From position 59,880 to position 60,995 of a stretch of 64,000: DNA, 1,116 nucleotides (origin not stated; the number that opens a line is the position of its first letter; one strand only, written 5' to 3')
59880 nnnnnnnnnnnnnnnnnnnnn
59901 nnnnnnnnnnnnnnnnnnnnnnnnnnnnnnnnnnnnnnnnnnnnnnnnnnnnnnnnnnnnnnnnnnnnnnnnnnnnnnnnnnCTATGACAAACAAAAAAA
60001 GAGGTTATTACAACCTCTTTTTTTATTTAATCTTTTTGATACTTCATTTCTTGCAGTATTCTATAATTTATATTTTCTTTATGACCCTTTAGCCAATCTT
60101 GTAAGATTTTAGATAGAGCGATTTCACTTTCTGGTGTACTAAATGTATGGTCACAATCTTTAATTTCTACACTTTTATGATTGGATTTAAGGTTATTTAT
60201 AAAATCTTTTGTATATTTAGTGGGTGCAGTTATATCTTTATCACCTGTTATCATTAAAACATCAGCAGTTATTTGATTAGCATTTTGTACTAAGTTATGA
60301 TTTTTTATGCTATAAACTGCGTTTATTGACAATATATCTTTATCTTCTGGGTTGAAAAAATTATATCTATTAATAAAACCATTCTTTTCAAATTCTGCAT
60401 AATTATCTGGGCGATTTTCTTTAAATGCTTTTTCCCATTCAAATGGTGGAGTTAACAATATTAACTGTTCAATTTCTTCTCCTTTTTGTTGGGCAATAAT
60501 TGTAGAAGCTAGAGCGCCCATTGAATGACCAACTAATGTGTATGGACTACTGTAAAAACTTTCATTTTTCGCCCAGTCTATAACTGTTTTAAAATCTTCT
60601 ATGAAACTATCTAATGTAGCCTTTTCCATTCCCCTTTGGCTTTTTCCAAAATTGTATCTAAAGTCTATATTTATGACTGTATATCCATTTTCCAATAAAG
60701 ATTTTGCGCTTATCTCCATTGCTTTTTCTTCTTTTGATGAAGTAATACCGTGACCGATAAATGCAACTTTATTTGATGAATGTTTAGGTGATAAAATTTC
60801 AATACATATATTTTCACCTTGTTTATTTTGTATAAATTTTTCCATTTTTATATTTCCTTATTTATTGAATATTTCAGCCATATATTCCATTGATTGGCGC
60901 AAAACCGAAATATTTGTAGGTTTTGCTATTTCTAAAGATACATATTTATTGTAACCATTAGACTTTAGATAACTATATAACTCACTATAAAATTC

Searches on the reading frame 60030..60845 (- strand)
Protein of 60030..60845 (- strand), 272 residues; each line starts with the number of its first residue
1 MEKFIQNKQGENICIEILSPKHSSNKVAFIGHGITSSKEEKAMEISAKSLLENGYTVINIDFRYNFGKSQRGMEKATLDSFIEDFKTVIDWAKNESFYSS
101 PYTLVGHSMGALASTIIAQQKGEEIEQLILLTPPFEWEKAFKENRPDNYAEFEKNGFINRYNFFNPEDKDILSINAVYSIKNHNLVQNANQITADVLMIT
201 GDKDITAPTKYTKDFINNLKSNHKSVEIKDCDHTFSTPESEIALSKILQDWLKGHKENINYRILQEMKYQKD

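Call 68: search_protein_families(library=pfam, proteins=[window:60030-60845:-], max_evalue=0.0001)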
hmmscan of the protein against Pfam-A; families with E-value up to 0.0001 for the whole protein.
window:60030-60845:- (272 aa): 7 families
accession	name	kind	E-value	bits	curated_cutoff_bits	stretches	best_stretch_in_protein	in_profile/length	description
PF12146.15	Hydrolase_4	-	3.4e-18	66.3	27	1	27-142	6-118/239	Serine aminopeptidase, S33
PF00561.26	Abhydrolase_1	-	1e-16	61.8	25.8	1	32-152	7-124/245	alpha/beta hydrolase fold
PF20408.4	Abhydrolase_11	-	1.7e-12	47.9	27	1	29-158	6-132/193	Alpha/beta hydrolase domain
PF00326.27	Peptidase_S9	-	1.7e-09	37.9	22.6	1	49-255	9-209/213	Prolyl oligopeptidase family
PF12740.14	PETase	-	7.2e-08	32.6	28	0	173-255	148-232/263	PET hydrolase-like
PF02129.25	Peptidase_S15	-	1.7e-07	31.6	23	1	39-143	36-139/262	X-Pro dipeptidyl-peptidase (S15 family)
PF20434.5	BD-FAE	-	4.3e-06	26.8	26.8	1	31-130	21-120/215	BD-FAE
